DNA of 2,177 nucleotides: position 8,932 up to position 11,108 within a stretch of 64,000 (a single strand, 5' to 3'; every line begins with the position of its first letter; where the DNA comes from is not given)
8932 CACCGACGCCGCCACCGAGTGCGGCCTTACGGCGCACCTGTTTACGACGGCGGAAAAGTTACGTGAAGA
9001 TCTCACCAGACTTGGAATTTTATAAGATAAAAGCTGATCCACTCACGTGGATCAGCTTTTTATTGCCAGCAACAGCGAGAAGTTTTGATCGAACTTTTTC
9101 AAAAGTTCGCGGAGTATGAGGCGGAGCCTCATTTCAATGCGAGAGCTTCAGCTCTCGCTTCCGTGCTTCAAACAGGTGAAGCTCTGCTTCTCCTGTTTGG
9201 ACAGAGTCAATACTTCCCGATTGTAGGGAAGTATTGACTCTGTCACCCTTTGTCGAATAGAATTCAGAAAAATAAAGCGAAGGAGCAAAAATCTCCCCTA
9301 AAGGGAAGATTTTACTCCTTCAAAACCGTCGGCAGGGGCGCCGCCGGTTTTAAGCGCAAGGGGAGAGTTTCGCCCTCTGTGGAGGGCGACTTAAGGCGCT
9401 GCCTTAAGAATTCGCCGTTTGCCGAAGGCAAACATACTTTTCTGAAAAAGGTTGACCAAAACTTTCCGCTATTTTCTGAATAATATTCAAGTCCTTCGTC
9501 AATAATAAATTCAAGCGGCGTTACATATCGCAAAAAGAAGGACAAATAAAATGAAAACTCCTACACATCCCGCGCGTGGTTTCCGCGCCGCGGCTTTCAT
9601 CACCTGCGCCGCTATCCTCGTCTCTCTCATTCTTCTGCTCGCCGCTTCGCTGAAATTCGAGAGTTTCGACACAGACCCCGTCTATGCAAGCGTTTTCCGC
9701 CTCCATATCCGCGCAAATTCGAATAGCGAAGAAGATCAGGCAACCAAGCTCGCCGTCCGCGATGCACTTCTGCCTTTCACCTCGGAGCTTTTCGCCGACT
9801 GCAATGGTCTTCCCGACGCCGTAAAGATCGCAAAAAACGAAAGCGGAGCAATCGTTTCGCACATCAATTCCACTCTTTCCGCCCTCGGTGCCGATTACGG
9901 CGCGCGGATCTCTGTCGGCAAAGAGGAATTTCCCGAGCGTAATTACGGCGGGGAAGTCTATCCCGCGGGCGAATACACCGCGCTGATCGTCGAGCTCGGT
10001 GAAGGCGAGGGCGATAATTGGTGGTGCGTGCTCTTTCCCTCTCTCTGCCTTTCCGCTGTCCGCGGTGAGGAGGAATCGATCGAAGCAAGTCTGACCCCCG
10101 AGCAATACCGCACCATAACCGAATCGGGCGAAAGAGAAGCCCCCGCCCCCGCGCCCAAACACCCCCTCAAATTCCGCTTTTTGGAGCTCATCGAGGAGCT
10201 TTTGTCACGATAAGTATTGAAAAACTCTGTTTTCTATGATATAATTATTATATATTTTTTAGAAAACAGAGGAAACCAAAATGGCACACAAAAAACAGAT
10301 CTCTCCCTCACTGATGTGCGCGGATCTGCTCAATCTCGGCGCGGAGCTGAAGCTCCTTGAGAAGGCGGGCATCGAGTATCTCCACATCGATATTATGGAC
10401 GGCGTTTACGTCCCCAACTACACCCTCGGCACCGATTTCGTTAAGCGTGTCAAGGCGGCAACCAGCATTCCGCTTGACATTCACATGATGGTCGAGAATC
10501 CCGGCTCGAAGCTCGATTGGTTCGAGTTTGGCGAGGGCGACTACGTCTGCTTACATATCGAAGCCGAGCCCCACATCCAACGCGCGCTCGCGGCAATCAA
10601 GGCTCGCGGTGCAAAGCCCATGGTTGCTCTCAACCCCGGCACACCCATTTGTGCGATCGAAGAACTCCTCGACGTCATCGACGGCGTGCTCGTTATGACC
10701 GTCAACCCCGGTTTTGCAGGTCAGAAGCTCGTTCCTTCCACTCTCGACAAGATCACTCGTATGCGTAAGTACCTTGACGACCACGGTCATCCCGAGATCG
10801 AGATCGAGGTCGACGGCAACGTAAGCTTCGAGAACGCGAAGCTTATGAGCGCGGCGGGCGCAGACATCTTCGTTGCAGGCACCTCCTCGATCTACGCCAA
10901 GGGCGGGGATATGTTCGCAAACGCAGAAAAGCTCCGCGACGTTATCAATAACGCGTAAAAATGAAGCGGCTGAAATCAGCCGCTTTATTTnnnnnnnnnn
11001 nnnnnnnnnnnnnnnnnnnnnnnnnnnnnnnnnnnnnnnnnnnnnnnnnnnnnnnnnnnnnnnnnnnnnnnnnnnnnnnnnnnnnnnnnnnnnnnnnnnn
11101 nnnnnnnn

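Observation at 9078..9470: Multi-hairpin structured element, copy A: compensatory stem changes around a 100% conserved loop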

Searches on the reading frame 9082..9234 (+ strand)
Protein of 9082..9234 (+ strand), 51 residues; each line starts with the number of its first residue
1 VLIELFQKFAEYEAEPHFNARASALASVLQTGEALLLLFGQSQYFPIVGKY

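Call 11: find_homologous_proteins(query=window:9082-9234:+, max_evalue=10)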
Query seq(51 aa) (51 aa): 16 proteins with E <= 10 among 16 candidates.
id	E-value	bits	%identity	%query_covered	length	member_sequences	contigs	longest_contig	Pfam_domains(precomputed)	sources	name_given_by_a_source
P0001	7.9e-17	77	82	96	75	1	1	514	-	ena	-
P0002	5.6e-16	74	78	96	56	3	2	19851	-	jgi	-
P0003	1.5e-15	73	82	98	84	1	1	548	-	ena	-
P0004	3.1e-14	69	78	96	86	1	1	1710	-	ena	-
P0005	1.4e-12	64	68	98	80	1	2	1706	-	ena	-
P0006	2.8e-12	63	76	90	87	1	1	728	-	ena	-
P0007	1.3e-9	54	83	71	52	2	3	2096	-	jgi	jgi:hypothetical protein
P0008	2.4e-9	54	85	67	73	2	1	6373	-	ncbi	-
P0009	3.8e-9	53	71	80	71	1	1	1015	-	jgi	jgi:hypothetical protein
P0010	3.5e-8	50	85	65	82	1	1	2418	-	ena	-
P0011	5.7e-8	49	64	98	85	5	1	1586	-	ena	-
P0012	9.1e-8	49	82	65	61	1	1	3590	-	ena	-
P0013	5.1e-7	47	75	71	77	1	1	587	-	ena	-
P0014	6.8e-7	46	79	65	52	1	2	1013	-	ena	-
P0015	1.0e-5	43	86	55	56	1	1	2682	-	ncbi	-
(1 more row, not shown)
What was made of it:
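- Sixteen database ORFs contain the peptide (call 11).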

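Call 15: find_encoding_contigs(protein=P0002, flank=10000, max_places=4)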
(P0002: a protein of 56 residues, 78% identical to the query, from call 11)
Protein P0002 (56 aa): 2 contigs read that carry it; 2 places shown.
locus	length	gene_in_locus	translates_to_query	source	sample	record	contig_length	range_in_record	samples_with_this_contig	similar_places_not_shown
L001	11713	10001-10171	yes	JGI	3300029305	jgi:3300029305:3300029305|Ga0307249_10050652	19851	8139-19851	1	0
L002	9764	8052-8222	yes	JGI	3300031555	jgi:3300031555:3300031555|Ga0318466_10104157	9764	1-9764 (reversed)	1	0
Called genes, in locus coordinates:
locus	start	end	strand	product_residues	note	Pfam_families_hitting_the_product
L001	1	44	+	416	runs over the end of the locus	-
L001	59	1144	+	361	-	-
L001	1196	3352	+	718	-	-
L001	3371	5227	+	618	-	-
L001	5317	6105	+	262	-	PF12787:EcsC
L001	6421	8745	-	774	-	PF13175:AAA_15, PF13304:AAA_21 (faint), PF13476:AAA_23, PF13514:AAA_27, PF13558:SbcC_Walker_B (faint), PF02463:SMC_N (weak)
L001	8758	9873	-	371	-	PF00149:Metallophos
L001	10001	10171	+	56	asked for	-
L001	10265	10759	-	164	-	-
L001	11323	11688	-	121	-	PF02744:GalP_UDP_tr_C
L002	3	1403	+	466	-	?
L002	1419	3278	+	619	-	-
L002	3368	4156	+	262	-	PF12787:EcsC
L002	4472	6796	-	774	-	PF13175:AAA_15, PF13304:AAA_21 (faint), PF13476:AAA_23, PF13514:AAA_27, PF13558:SbcC_Walker_B (faint), PF02463:SMC_N (weak)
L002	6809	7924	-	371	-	PF00149:Metallophos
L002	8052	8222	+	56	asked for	-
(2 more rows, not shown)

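Call 16: find_encoding_contigs(protein=P0008, flank=10000, max_places=4)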
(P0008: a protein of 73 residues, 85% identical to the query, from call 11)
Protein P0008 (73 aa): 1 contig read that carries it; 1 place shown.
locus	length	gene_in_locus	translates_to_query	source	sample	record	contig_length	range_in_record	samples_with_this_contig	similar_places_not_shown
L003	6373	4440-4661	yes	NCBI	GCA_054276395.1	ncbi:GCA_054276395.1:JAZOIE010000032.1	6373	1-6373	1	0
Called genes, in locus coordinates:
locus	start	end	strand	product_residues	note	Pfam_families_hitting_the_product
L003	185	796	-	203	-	PF01066:CDP-OH_P_transf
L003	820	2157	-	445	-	PF00919:UPF0004, PF04055:Radical_SAM, PF18693:TRAM_2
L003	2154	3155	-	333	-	PF00579:tRNA-synt_1b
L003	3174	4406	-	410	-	PF00155:Aminotran_1_2, PF12897:Asp_aminotransf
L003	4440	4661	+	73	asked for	-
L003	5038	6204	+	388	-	PF01381:HTH_3, PF12844:HTH_19 (weak), PF13443:HTH_26 (faint), PF13560:HTH_31, PF13428:TPR_14 (faint)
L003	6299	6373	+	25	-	?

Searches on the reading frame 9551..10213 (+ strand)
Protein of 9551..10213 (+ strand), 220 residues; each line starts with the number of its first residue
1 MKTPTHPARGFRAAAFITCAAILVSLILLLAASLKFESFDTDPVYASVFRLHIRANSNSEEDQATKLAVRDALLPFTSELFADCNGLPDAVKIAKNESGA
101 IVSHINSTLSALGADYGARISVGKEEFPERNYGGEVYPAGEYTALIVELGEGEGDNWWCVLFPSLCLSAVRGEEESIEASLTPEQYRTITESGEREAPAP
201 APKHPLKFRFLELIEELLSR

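Call 73: search_protein_families(library=pfam, proteins=[window:9551-10213:+], max_evalue=0.001)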
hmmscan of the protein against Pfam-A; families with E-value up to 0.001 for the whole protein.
window:9551-10213:+ (220 aa): 1 family
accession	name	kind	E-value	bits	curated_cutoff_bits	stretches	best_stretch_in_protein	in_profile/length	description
PF09551.15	Spore_II_R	-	1.2e-39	136.2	25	1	47-169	3-125/128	Stage II sporulation protein R (spore_II_R)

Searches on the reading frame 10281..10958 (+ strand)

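Call 73: search_protein_families(library=pfam, proteins=[window:10281-10958:+], max_evalue=0.001)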
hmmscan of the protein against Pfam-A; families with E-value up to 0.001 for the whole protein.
window:10281-10958:+ (225 aa): 1 family
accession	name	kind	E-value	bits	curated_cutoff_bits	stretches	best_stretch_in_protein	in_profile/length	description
PF00834.25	Ribul_P_3_epim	-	4.1e-63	212.8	21.1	1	7-202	2-196/198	Ribulose-phosphate 3 epimerase family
